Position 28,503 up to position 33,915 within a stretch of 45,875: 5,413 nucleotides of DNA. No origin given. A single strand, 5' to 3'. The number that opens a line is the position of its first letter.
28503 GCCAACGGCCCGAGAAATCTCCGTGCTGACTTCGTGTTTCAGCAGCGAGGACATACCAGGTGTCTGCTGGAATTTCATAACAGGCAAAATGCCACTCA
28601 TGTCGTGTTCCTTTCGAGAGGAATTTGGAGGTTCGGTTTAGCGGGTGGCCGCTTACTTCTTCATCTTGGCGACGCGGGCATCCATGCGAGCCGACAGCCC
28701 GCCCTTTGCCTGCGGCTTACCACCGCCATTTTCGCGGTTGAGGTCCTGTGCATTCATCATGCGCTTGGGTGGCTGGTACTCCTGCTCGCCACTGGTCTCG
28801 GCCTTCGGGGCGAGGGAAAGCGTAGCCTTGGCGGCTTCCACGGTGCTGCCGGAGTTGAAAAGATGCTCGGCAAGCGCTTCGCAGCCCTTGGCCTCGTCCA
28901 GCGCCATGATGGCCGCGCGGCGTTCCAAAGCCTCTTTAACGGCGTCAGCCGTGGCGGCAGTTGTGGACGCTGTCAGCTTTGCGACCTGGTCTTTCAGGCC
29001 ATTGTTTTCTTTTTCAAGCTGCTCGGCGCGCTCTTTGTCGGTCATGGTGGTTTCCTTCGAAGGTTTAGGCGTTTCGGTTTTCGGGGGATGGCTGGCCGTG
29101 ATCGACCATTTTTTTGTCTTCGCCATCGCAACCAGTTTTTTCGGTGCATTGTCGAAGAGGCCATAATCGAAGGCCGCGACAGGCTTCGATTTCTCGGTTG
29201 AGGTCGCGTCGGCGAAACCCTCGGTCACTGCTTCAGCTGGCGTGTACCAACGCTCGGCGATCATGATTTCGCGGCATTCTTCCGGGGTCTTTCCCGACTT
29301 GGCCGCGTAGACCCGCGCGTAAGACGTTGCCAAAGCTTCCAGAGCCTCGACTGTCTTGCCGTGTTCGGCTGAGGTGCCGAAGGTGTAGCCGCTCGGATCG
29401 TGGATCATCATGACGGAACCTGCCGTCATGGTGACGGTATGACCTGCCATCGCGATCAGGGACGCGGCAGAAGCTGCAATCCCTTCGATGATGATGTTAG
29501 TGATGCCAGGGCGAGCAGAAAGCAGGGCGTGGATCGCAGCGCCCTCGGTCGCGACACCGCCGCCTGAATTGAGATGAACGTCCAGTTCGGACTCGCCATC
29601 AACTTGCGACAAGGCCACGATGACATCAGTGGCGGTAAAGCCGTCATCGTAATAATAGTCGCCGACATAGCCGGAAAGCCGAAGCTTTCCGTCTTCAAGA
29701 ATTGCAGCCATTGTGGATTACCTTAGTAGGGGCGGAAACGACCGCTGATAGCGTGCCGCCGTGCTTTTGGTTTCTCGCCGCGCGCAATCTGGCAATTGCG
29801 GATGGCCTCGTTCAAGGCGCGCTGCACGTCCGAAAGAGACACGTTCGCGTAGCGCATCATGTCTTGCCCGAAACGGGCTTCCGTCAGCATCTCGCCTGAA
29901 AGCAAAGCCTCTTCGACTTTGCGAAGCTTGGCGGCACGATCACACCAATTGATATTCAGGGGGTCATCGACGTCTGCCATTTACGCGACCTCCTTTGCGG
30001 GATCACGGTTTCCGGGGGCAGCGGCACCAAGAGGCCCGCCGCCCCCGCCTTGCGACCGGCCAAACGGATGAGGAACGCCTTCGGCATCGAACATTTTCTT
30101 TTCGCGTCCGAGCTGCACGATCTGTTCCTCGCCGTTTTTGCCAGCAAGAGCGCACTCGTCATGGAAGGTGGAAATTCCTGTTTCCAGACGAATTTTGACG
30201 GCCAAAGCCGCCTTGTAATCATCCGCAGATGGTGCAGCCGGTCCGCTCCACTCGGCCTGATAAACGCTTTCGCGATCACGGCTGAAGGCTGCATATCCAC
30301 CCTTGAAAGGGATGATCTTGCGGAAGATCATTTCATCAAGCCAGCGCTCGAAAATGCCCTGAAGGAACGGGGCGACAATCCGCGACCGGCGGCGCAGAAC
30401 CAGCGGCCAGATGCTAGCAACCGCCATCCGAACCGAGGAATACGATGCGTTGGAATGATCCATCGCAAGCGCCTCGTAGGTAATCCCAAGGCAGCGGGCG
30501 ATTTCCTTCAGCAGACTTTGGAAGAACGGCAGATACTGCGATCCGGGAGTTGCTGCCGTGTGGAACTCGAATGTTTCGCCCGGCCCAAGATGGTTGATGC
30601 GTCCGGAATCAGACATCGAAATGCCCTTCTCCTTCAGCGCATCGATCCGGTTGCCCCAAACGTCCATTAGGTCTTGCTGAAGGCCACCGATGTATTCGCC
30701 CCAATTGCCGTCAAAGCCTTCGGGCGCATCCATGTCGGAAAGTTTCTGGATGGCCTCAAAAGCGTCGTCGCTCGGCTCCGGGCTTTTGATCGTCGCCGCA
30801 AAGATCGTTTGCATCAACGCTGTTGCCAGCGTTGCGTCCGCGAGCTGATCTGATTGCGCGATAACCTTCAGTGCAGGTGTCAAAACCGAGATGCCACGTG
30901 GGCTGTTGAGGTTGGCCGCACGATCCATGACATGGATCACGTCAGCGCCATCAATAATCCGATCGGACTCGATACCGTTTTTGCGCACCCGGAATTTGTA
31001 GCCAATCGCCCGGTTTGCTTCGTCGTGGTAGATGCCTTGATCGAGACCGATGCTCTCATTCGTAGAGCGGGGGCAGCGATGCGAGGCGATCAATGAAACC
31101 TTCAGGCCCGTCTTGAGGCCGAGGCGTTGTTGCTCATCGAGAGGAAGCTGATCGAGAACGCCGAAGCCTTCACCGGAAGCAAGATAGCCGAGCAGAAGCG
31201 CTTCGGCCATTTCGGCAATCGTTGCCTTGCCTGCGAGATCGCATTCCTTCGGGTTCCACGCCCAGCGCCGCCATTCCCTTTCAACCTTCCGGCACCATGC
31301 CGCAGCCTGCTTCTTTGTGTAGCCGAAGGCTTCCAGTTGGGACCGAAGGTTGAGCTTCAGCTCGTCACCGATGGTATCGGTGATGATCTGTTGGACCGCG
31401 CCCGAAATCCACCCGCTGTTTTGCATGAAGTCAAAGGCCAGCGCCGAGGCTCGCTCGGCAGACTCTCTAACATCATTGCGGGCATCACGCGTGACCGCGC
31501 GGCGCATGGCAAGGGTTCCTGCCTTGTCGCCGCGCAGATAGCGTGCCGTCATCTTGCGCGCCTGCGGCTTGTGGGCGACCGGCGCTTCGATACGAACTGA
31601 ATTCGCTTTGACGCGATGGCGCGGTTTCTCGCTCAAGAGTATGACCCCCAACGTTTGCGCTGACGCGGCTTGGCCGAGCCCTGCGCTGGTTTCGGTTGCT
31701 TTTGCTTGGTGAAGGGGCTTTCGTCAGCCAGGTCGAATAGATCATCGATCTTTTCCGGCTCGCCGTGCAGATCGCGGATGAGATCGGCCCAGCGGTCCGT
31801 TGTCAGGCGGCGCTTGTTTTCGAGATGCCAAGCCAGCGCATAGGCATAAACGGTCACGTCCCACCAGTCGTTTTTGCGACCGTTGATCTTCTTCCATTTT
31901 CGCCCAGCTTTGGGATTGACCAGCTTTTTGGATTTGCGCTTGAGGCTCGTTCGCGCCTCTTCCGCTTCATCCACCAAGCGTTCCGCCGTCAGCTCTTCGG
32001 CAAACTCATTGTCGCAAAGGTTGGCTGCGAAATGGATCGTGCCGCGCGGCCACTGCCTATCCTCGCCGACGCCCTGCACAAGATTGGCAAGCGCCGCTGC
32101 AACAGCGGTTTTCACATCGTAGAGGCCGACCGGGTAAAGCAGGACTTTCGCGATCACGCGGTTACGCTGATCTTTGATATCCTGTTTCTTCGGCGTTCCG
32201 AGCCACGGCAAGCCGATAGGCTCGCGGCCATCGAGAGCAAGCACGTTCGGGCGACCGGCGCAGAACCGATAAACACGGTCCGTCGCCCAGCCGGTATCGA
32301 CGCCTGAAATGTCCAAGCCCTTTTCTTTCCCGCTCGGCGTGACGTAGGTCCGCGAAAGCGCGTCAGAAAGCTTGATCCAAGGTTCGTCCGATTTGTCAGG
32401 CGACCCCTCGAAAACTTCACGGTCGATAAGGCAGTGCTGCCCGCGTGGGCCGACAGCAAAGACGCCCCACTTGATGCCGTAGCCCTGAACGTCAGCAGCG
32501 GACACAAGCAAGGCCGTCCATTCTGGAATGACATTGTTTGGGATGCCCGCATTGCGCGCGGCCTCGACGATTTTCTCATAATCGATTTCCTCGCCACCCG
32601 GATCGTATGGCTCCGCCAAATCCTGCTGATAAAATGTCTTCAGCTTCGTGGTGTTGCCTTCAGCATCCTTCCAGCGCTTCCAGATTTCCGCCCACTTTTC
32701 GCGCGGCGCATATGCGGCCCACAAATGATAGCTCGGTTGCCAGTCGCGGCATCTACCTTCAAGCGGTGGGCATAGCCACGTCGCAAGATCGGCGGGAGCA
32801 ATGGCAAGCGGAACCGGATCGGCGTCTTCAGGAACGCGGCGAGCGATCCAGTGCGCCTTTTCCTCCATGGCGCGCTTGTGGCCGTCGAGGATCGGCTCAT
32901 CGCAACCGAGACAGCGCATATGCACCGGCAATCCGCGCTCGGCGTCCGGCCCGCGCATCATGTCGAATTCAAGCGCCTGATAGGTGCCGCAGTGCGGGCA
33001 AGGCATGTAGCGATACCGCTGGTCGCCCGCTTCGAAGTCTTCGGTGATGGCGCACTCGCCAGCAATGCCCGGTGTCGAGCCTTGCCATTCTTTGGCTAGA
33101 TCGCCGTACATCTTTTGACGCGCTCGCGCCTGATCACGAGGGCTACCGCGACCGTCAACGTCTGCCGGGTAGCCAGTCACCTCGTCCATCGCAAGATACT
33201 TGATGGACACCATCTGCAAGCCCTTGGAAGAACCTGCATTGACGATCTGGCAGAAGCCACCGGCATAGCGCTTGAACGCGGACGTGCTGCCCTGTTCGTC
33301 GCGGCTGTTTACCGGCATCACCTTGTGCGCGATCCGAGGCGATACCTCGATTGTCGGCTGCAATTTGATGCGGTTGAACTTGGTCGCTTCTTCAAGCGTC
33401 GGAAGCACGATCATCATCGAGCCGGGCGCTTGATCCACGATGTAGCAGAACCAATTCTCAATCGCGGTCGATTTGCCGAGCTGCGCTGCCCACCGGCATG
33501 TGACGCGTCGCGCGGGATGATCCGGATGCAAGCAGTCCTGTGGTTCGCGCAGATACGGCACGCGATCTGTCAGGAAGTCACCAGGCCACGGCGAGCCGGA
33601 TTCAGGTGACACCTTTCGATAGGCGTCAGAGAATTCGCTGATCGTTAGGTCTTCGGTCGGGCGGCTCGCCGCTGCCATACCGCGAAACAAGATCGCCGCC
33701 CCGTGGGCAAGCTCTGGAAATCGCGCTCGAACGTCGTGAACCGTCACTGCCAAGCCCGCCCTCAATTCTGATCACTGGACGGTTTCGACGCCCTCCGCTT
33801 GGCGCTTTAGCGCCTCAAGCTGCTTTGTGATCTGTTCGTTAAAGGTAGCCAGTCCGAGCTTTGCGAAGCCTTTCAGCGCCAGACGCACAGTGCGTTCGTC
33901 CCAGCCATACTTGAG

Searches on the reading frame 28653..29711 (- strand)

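Call 38: search_protein_families(library=pfam, proteins=[window:28653-29711:-], max_evalue=0.001)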
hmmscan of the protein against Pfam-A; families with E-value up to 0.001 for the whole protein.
window:28653-29711:- (352 aa): 1 family
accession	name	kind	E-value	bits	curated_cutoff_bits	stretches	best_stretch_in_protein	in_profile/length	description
PF00574.28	CLP_protease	-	1e-22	81.3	20.2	1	28-170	34-178/182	Clp protease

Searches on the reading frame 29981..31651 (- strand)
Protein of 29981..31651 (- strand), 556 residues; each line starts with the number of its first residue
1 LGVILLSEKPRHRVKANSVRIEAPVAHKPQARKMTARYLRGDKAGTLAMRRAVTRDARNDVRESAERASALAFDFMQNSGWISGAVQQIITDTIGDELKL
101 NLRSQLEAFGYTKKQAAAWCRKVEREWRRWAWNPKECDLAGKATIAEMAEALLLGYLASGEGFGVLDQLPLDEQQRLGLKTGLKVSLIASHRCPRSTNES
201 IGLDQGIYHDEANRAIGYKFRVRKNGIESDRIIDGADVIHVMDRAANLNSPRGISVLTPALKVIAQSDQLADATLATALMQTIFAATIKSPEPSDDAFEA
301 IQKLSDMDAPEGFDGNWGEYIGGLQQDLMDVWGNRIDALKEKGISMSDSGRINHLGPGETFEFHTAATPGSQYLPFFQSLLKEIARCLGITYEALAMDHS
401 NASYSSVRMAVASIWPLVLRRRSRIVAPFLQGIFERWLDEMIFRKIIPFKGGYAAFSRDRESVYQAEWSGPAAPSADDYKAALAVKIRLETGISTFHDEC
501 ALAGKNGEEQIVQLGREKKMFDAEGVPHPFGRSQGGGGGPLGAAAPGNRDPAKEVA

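Call 38: search_protein_families(library=pfam, proteins=[window:29981-31651:-], max_evalue=0.001)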
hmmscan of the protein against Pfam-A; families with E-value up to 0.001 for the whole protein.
window:29981-31651:- (556 aa): 1 family
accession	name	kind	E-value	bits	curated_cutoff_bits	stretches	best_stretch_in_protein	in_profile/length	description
PF05136.18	Phage_portal_2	-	4.2e-74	250.3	32.9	1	48-422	6-354/354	Phage portal protein, lambda family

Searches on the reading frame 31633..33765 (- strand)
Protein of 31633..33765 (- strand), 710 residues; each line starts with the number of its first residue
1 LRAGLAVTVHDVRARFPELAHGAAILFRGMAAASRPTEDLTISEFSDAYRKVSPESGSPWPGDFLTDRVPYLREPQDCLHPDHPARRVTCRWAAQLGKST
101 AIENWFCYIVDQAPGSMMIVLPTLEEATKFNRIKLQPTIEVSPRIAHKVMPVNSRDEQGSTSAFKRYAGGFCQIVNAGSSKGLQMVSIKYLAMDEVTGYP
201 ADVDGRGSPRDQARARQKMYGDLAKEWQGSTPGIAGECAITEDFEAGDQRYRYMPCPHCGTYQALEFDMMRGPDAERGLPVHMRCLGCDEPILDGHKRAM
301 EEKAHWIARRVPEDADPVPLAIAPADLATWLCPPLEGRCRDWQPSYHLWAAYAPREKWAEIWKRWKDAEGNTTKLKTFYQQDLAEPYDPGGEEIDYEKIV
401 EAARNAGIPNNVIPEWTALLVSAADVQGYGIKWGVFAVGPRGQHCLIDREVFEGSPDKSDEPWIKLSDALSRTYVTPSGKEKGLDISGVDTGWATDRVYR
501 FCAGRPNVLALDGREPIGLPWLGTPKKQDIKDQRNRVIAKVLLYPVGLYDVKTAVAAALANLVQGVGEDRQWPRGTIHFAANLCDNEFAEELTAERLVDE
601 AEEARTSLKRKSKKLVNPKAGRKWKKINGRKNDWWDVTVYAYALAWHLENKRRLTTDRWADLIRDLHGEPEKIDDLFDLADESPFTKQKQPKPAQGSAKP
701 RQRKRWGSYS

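Call 38: search_protein_families(library=pfam, proteins=[window:31633-33765:-], max_evalue=0.001)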
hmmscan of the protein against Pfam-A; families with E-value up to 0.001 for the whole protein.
window:31633-33765:- (710 aa): 2 families
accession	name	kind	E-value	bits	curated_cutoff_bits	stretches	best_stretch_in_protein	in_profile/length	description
PF05876.18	GpA_ATPase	-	1.6e-60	205.2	25.6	1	60-306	3-247/247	Phage terminase large subunit gpA, ATPase domain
PF20454.4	GpA_nuclease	-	9.9e-54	183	22.5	1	344-651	2-290/294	Terminase large subunit gpA, endonuclease domain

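Call 59: search_dna_similar(query=window:31633-33765:-, collection=plasmids, mode=protein, max_rows=30, max_evalue=1e-50)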
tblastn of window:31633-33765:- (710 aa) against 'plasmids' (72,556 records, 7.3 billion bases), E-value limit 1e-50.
Records with a match: 19; places in all: 20; records where one place covers at least 80% of the query: 19.
Best place of each record, by identity: 90-95% 1; 60-80% 1; <60% 17.
By first word of the organism name: Ralstonia 12; Paracoccus 3; Agrobacterium 1; Mesorhizobium 1; Shinella 1; Roseicitreum 1.
By predicted mobility (MOB-suite, as given by PLSDB): non-mobilizable 11; mobilizable 7; conjugative 1.
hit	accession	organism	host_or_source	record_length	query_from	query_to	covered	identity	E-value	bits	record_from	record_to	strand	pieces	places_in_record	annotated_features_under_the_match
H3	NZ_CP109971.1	Agrobacterium salinitolerans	-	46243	1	710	100%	91.6%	0e+0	1356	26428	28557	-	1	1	terminase gpA endonuclease subunit | hypothetical protein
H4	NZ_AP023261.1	Mesorhizobium sp. L-2-11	Lotus japonicus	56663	1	707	100%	70.3%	0e+0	1037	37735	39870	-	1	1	terminase gpA endonuclease subunit | hypothetical protein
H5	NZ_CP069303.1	Shinella sp. PSBB067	monoisolate,Minnesota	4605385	22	674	92%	32.1%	3e-70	257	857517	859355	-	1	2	none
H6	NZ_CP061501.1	Roseicitreum antarcticum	Intertidal sediment,Sandy intertidal ...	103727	22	705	96%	30.3%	6e-68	250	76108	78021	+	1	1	phage terminase large subunit family protein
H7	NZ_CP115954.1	Ralstonia solanacearum CFBP2957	Solanum lycopersicum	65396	22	670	91%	31.1%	2e-69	255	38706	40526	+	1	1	phage terminase large subunit family protein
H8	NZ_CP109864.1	Paracoccus aminovorans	bacteria,human fecal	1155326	22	652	89%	31.8%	2e-69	255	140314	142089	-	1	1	record has no annotation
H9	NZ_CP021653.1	Ralstonia solanacearum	Solanum lycopersicum,Tomato with ...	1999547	22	670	91%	30.5%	8e-68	250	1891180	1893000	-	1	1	none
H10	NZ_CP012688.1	Ralstonia solanacearum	Solanum commersonii,whole organism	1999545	22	670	91%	30.5%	8e-68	250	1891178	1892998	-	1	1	none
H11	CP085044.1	Ralstonia solanacearum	sunflower,cell culture,stem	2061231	22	640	87%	32.0%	3e-70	257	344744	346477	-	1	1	phage terminase large subunit family protein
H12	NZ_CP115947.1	Ralstonia solanacearum MolK2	Musa sp.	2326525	22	670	91%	30.3%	4e-67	248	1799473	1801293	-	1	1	record has no annotation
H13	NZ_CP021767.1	Ralstonia solanacearum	Solanum lycopersicum,Tomato with ...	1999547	22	670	91%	30.3%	4e-65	242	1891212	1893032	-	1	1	none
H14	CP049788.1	Ralstonia solanacearum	whole organism,isolated from the ...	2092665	22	640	87%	31.5%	1e-68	253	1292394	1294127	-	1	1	phage terminase large subunit family protein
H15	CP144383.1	Ralstonia solanacearum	tobacco,whole organism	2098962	22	640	87%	31.5%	1e-68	253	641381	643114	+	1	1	phage terminase large subunit family protein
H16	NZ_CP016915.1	Ralstonia pseudosolanacearum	Tobacco,tissu sample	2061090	22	640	87%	31.5%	2e-68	252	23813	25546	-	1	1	none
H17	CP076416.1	Ralstonia solanacearum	tobacco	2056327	22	640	87%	31.3%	2e-69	255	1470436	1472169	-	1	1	phage terminase large subunit family protein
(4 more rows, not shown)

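Call 60: search_dna_similar(query=window:31633-33765:-, collection=phages, mode=protein, max_rows=20, max_evalue=1e-50)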
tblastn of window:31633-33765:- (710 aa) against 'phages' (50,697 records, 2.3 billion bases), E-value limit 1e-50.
Records with a match: 45; places in all: 45; records where one place covers at least 80% of the query: 43.
Best place of each record, by identity: <60% 45.
By first word of the organism name: Rhodobacter 11; Ralstonia 11; Wolbachia 11; Pseudomonas 7; Synechococcus 4; Nostoc 1.
By host as written in the record: Rhodobacter capsulatus YW1 11; Ralstonia solanacearum 11; Wolbachia endosymbiont wVitA of Nasonia vitripennis 3; Synechococcus sp. CB0202 2; Pseudomonas aeruginosa 2; Pseudomonas aeruginosa PA14 2; Wolbachia sp. wMel_KL 2; - 2; and 10 more.
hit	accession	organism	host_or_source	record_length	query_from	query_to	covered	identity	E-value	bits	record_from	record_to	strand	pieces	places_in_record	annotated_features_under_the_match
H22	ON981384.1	Synechococcus phage MinM1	Synechococcus sp.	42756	22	683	93%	34.5%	2e-89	312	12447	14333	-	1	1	terminase large subunit family protein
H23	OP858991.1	Synechococcus phage Sc-Yong805-1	Synechococcus elongatus PCC 7942 = ...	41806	23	670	91%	34.8%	3e-104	355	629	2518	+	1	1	hypothetical protein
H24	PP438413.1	Nostoc phage Nsp-JY21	Nostoc sp.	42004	23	670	91%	34.8%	3e-104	355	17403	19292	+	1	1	tail assembly protein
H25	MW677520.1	Rhodobacter phage RcOceanus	Rhodobacter capsulatus YW1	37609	36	667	89%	32.9%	8e-74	266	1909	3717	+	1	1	5: terminase large subunit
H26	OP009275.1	Rhodobacter phage RcKvothe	Rhodobacter capsulatus YW1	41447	36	667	89%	32.9%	8e-74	266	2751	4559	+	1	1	terminase large subunit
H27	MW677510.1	Rhodobacter phage RcDormio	Rhodobacter capsulatus YW1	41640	36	667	89%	32.9%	8e-74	266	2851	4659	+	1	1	6: terminase large subunit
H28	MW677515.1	Rhodobacter phage RcHotPocket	Rhodobacter capsulatus YW1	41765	36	667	89%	32.9%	8e-74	266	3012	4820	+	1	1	7: terminase large subunit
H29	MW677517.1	Rhodobacter phage RcKemmy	Rhodobacter capsulatus YW1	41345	27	667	90%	32.4%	6e-72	261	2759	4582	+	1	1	6: terminase large subunit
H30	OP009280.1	Rhodobacter phage RcMeacham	Rhodobacter capsulatus YW1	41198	36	667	89%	32.9%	2e-73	265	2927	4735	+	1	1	terminase large subunit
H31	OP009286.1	Rhodobacter phage RcSwan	Rhodobacter capsulatus YW1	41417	36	667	89%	32.9%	2e-73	265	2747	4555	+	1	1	terminase large subunit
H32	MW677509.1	Rhodobacter phage RcBaka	Rhodobacter capsulatus YW1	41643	36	667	89%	32.9%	2e-73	265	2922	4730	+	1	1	7: terminase large subunit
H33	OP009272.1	Rhodobacter phage RcKai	Rhodobacter capsulatus YW1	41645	36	667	89%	32.9%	2e-73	265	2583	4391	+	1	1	terminase large subunit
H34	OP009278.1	Rhodobacter phage RcMamaDuck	Rhodobacter capsulatus YW1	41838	36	667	89%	32.9%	2e-73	265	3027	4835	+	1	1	terminase large subunit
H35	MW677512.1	Rhodobacter phage RcFrancesLouise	Rhodobacter capsulatus YW1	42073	36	667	89%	32.9%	2e-73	265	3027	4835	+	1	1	7: terminase large subunit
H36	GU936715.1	Synechococcus phage S-CBS3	Synechococcus sp. CB0202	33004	19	705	97%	29.8%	6e-65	240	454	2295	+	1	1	terL: large terminase subunit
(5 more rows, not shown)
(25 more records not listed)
